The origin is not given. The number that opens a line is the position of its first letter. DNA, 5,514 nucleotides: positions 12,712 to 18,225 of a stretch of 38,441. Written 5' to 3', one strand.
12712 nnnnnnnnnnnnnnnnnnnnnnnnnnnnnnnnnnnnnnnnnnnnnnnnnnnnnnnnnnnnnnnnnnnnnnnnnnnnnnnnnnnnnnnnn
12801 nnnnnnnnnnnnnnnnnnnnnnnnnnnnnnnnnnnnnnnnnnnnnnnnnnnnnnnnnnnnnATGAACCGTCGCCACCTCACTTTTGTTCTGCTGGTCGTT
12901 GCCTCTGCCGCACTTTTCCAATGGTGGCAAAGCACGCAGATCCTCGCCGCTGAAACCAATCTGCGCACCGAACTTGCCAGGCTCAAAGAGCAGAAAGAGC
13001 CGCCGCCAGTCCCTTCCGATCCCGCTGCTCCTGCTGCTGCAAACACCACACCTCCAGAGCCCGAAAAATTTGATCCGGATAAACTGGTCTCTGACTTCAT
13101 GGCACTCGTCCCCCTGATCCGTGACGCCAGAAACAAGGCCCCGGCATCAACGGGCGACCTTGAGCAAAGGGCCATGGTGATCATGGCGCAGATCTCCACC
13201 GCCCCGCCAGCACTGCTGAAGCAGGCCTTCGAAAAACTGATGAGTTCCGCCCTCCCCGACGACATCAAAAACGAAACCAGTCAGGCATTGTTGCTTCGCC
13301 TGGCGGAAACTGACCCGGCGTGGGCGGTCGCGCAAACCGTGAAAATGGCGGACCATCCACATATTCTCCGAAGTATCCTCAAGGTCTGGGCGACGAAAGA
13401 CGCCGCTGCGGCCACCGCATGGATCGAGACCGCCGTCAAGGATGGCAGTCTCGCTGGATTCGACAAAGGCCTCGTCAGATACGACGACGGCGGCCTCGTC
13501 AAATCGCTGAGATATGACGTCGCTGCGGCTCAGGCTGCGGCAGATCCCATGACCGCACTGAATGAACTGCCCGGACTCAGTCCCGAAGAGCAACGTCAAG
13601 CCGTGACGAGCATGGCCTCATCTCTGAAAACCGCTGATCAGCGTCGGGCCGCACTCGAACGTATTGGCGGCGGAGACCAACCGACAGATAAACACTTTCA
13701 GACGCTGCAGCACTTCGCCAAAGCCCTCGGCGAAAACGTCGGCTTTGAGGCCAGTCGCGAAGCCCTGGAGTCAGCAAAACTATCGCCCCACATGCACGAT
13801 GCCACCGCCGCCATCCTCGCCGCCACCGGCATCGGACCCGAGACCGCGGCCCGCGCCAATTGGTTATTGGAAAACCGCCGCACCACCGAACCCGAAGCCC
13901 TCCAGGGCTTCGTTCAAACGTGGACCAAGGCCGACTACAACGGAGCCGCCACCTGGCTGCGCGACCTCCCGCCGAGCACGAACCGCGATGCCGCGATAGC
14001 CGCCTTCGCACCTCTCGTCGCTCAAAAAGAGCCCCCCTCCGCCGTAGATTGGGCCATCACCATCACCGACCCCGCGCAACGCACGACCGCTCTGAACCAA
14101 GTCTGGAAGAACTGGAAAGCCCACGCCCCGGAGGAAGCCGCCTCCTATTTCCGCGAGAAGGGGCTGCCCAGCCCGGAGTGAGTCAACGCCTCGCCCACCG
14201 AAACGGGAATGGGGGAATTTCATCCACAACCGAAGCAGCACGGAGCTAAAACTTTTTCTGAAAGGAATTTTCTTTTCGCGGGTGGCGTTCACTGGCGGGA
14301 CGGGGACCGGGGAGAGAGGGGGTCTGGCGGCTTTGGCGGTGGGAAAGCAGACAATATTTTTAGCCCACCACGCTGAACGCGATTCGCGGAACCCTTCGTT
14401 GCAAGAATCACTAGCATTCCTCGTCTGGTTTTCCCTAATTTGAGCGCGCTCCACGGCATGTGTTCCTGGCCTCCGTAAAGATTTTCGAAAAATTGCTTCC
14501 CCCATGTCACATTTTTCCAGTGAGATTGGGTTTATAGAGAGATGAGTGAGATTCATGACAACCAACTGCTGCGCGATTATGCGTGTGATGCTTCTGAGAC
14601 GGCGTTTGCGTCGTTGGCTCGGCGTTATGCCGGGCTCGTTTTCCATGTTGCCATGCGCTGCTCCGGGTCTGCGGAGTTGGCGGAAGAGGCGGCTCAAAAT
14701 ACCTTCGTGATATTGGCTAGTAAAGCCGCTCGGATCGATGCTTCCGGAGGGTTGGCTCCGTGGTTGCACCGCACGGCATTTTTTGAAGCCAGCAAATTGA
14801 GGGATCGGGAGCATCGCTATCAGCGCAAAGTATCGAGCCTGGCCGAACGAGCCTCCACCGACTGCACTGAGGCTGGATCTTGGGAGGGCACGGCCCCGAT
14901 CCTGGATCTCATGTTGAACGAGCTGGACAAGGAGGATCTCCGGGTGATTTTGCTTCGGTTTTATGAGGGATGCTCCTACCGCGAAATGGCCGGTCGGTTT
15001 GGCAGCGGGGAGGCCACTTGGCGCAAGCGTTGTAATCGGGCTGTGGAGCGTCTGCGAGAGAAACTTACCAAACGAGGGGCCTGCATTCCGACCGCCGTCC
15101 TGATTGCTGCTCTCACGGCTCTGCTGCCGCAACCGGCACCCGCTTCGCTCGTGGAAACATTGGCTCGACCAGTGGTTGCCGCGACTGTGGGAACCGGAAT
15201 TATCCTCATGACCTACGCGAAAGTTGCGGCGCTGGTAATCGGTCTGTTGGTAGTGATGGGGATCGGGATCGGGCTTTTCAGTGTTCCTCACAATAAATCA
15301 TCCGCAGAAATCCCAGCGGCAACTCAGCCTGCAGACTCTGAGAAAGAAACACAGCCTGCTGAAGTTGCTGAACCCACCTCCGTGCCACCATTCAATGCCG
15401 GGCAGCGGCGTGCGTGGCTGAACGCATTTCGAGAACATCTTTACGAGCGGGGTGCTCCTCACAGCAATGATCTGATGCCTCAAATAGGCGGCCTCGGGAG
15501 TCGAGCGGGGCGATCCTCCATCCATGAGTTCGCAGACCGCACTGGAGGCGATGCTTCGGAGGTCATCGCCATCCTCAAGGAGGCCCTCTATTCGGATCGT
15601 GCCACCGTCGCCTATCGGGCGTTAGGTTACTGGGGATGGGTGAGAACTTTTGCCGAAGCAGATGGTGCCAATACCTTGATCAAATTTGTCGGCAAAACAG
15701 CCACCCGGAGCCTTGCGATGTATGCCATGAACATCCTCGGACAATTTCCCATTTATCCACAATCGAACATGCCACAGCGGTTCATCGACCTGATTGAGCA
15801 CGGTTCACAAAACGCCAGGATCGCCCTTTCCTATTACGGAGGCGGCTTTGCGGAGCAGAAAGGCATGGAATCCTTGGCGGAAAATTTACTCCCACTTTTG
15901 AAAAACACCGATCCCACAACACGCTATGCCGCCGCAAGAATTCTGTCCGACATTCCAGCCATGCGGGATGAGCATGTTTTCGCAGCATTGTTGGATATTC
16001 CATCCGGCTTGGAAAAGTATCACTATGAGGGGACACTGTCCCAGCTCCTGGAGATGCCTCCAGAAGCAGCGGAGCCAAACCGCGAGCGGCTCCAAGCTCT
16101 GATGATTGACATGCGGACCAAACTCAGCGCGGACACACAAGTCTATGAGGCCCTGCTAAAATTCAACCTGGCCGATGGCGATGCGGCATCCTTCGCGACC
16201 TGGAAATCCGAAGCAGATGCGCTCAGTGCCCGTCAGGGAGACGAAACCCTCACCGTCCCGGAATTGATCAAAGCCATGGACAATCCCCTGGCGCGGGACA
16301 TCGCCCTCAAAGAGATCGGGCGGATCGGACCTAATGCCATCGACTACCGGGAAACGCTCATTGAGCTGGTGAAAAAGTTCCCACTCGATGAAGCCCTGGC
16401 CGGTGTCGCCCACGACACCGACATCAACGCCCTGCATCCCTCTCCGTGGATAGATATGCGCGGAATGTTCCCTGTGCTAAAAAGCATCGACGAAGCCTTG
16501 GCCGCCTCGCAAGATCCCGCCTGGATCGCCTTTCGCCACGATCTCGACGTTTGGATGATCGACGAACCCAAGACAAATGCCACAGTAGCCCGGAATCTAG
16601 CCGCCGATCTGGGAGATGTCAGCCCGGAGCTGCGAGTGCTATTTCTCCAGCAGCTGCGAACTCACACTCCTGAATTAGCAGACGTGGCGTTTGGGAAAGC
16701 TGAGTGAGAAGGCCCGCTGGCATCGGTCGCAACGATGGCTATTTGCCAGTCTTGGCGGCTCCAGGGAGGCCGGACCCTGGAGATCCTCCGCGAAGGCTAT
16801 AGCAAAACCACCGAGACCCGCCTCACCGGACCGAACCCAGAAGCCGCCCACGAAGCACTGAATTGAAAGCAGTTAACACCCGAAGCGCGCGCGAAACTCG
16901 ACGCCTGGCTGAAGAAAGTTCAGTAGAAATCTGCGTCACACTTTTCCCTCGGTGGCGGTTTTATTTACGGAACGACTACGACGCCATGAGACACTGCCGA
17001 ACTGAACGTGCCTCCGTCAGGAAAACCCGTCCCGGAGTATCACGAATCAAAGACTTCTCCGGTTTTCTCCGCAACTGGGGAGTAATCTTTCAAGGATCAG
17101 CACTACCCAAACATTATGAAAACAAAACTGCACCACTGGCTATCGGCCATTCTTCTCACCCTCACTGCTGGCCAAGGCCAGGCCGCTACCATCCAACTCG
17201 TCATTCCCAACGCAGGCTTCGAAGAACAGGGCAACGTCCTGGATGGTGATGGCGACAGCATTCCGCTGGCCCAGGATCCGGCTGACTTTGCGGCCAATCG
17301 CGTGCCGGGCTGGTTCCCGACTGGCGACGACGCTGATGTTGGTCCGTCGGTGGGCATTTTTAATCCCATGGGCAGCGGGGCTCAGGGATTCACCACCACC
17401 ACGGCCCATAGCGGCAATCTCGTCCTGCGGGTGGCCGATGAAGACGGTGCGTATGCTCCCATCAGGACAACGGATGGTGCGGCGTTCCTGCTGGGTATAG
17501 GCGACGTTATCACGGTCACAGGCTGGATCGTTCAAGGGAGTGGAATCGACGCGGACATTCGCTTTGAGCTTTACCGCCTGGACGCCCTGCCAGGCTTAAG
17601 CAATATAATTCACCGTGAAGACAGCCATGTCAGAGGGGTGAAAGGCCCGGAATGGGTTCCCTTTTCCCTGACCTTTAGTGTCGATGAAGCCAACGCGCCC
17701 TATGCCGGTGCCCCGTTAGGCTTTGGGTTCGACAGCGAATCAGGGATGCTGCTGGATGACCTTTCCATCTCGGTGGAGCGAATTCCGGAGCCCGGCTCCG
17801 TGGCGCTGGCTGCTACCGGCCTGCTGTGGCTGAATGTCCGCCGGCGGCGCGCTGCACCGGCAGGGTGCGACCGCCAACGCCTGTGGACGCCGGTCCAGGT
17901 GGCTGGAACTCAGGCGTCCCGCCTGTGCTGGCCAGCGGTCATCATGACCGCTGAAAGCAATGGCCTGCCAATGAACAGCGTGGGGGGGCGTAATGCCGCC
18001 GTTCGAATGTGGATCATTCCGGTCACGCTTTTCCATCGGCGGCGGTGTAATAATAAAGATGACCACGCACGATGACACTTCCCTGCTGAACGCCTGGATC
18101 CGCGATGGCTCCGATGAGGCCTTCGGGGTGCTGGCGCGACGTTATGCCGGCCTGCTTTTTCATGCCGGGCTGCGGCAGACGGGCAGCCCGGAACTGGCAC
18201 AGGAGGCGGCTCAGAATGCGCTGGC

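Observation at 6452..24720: Tandem array of five membrane-tethered ECF sigma fusions, four paired with signal-anchored proteins of the same repeat type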

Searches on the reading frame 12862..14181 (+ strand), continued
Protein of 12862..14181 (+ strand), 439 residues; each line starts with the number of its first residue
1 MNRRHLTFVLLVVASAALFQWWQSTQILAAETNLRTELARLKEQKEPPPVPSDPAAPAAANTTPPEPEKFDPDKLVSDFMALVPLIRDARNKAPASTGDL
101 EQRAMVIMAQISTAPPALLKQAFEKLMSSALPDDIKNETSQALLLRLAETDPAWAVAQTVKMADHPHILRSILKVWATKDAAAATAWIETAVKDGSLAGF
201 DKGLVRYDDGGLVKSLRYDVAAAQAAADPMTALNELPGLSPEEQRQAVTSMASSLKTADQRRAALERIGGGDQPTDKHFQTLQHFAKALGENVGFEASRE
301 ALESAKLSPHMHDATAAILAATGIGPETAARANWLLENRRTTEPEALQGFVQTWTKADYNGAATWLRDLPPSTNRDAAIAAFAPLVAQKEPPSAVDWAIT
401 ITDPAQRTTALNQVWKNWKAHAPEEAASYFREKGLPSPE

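Call 96: fold_search(model_id=the predicted structure, library=pdb)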
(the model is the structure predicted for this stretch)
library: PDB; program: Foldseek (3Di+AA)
matches with E <= 10: 1119; with E <= 0.001: 0
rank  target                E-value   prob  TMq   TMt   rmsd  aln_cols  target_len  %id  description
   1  8ga7                  3.0e-03  0.85  0.15  0.13  21.9       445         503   15  Geometrically programmable nanomaterial construction using regularized protein building blocks (released 2024-03-13)
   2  5i9g_C                4.9e-03  0.99  0.23  0.25  22.1       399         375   14  Crystal structure of designed pentatricopeptide repeat protein dPPR-U8C2 in complex with its target RNA U8C2 (released 2016-04-27)
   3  5i9f_A                5.3e-03  0.99  0.22  0.24  21.9       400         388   13  Crystal structure of designed pentatricopeptide repeat protein dPPR-U10 in complex with its target RNA U10 (released 2016-04-27)
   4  7ue2_A                5.3e-03  0.84  0.12  0.15  19.6       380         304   15  Crystal structure of designed helical repeat protein RPB_PLP3_R6 bound to PLPx6 peptide (released 2023-03-29)
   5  9evs_j                8.7e-03  0.99  0.24  0.26  18.4       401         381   12  Structure of the flowering plant mitoribosome with P-site tRNA (released 2025-09-03)
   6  9d01                  1.1e-02  0.44  0.10  0.11  26.8       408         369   14  Crystal Structure of a-iTHR-201 (released 2025-12-10)
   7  8z0u                  1.2e-02  0.99  0.24  0.21  18.4       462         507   11  Human beta-catenin crystal structure (released 2024-05-22)
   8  6ahd_1                1.3e-02  0.99  0.26  0.14  25.8       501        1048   12  The Cryo-EM Structure of Human Pre-catalytic Spliceosome (B complex) at 3.8 angstrom resolution (released 2018-11-14)
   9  5xah_C                1.5e-02  0.99  0.26  0.29  14.8       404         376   14  Crystal structure of human Importin4 (released 2018-02-14)
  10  6ah0_1                1.5e-02  0.99  0.26  0.14  25.8       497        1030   13  The Cryo-EM Structure of the Precusor of Human Pre-catalytic Spliceosome (pre-B complex) (released 2018-11-14)
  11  6en4_C                1.5e-02  0.99  0.27  0.16  15.9       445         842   12  SF3b core in complex with a splicing modulator (released 2018-06-20)
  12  1jpw_A                1.5e-02  0.98  0.22  0.20  18.6       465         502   12  Crystal Structure of a Human Tcf-4 / beta-Catenin Complex (released 2001-12-05)
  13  4mfu                  1.7e-02  0.97  0.24  0.22  17.7       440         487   12  Crystal structure of human CTNNBL1(residues 77~563) (released 2014-03-12)
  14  7oqb_O                1.8e-02  1.00  0.32  0.20  16.5       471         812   15  The U2 part of Saccharomyces cerevisiae spliceosomal pre-A complex (delta BS-A ACT1) (released 2021-08-11)
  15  8cdj_D                1.9e-02  0.94  0.21  0.13  19.5       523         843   12  CAND1 b-hairpin++-SCF-SKP2 CAND1 rolling SCF engaged (released 2023-04-19)
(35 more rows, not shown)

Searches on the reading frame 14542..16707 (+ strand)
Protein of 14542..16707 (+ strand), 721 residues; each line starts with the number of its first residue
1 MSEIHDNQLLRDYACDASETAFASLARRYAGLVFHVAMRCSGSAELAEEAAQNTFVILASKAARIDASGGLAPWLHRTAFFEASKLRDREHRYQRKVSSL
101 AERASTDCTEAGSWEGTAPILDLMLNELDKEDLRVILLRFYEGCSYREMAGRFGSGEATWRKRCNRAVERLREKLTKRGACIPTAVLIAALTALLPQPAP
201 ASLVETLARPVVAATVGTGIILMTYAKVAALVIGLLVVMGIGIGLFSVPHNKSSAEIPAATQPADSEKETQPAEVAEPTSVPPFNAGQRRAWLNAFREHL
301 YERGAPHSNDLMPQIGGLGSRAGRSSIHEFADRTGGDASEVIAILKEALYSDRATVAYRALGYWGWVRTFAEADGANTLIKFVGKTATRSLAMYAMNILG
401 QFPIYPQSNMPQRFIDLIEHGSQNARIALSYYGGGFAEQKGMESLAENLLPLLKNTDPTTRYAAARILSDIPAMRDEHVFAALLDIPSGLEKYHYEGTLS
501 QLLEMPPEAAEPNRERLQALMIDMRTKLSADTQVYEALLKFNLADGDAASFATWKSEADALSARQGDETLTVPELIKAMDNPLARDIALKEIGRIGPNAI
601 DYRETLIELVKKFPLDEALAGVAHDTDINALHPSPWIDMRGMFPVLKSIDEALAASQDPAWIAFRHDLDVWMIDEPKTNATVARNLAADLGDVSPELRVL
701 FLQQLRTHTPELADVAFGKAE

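Call 4: search_protein_families(library=pfam, proteins=[window:14542-16707:+], max_evalue=0.01)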
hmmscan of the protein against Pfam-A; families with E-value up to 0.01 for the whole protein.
window:14542-16707:+ (721 aa): 5 families
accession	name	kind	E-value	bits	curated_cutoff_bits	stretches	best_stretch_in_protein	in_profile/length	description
PF08281.18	Sigma70_r4_2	-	1.1e-07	31.8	25.7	1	121-171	4-54/54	Sigma-70, region 4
PF04542.20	Sigma70_r2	-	3.7e-07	30.3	24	1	25-82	1-60/71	Sigma-70 region 2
PF13646.12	HEAT_2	-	2.2e-06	28.3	27.7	1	419-485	10-69/88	HEAT repeats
PF04545.22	Sigma70_r4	-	3.5e-05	23.7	24.1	1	125-173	2-50/50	Sigma-70, region 4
PF13513.12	HEAT_EZ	-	0.0019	19.1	27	0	444-469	28-53/55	HEAT-like repeat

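Call 5: search_protein_families(library=ncbifam, proteins=[window:14542-16707:+], max_evalue=0.01)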
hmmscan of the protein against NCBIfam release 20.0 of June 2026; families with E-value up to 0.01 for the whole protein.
window:14542-16707:+ (721 aa): 45 families (the best 25 are shown)
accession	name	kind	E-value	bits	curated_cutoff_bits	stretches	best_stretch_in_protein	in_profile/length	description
TIGR02937.1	sigma70-ECF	superfamily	1.7e-14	53.8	42.9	1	21-175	2-165/165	sigma-70 family RNA polymerase sigma factor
NF009172.0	PRK12519.1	subfamily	7.8e-14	51.7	222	1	5-176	15-190/194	RNA polymerase sigma factor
TIGR02983.1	SigE-fam_strep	subfamily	2e-12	47.3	141.55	1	18-177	4-160/162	SigE family RNA polymerase sigma factor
TIGR02989.1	Sig-70_gvs1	subfamily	2.3e-12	47.1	124.55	1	21-173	2-156/158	RNA polymerase sigma-70 factor, Rhodopirellula/Verrucomicrobium family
NF007225.0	PRK09643.1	equivalog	2.3e-12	47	190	1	3-177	11-184/204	RNA polymerase sigma factor SigM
NF009166.1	PRK12513.1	equivalog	4.6e-12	46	206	1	3-178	6-189/193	RNA polymerase sigma factor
NF007216.0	PRK09638.1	equivalog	6.6e-11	42.3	194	1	6-179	4-178/180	RNA polymerase sigma factor SigY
TIGR02985.1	Sig70_bacteroi1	subfamily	1.4e-10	41.6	126.4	1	21-175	2-162/162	RNA polymerase sigma-70 factor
NF007228.0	PRK09646.1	subfamily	1.3e-09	38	226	1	6-176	17-191/194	ECF RNA polymerase sigma factor SigK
NF010500.0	PRK13919.1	subfamily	1.5e-09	38.3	226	1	15-176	18-184/186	putative RNA polymerase sigma E protein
NF058625.1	sigma_PG0214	equivalog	6.6e-09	35.7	130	1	20-178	4-164/170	GFO_1088 family ECF-type sigma factor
NF007227.0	PRK09645.1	subfamily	2.7e-08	33.9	202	1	16-179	9-174/177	sigma-70 family RNA polymerase sigma factor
NF007229.0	PRK09647.1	equivalog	3.7e-08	33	265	1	20-179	44-206/220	RNA polymerase sigma factor SigE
NF009189.0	PRK12537.1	equivalog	8.4e-08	31.9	261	1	19-175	22-181/182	RNA polymerase sigma factor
NF009168.0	PRK12515.1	subfamily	1.1e-07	31.6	236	1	5-179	8-183/189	RNA polymerase sigma factor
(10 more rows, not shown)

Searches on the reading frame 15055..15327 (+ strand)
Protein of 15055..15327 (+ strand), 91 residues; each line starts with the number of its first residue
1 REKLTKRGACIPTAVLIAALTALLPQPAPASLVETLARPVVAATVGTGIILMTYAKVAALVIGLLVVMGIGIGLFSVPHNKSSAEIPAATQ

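Call 76: search_protein_families(library=pfam, proteins=[window:15055-15327:+], max_evalue=10)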
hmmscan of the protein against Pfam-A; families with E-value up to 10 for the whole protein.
seq(91 aa): 1 family
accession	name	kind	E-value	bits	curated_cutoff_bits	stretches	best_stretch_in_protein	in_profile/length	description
PF17195.9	DUF5132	-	0.023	15.2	25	1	37-63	2-28/47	Protein of unknown function (DUF5132)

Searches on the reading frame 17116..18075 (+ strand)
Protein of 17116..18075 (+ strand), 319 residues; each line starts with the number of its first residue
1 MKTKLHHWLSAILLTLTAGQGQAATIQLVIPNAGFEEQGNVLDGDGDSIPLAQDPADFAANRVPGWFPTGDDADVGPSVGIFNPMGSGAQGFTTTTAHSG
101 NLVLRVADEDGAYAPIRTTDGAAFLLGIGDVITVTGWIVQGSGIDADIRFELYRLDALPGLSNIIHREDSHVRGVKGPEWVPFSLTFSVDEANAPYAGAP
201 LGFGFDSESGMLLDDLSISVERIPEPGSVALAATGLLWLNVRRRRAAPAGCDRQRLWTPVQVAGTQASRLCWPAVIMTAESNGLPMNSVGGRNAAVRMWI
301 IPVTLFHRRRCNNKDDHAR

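Call 4: search_protein_families(library=pfam, proteins=[window:17116-18075:+], max_evalue=0.01)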
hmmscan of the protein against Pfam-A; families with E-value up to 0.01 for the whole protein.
window:17116-18075:+ (319 aa): 0 families

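Call 5: search_protein_families(library=ncbifam, proteins=[window:17116-18075:+], max_evalue=0.01)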
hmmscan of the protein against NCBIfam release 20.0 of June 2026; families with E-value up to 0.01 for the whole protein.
window:17116-18075:+ (319 aa): 6 families
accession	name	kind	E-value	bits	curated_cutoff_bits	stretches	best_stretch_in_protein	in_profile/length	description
NF038120.1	PEP_CTERM_QFxxD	subfamily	0.00014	21.9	80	1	213-245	185-215/215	NF038120 family PEP-CTERM protein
NF033554.9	floc_PepA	equivalog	0.00018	21.4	80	1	111-245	139-259/261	flocculation-associated PEP-CTERM protein PepA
NF038129.1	PEP_NF038129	equivalog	0.0002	21.2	65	1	219-245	167-193/194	NF038129 family PEP-CTERM protein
NF041538.1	PEP_EDSA_1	subfamily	0.00036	20.3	100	1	217-245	277-306/307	EDSAP-1 family PEP-CTERM protein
NF038125.1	PEP_CTERM_THxN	subfamily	0.0025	17.4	85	1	216-245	215-245/246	THxN family PEP-CTERM protein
TIGR02595.1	PEP_CTERM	domain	0.0027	18.4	16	1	223-245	1-23/24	PEP-CTERM sorting domain-containing protein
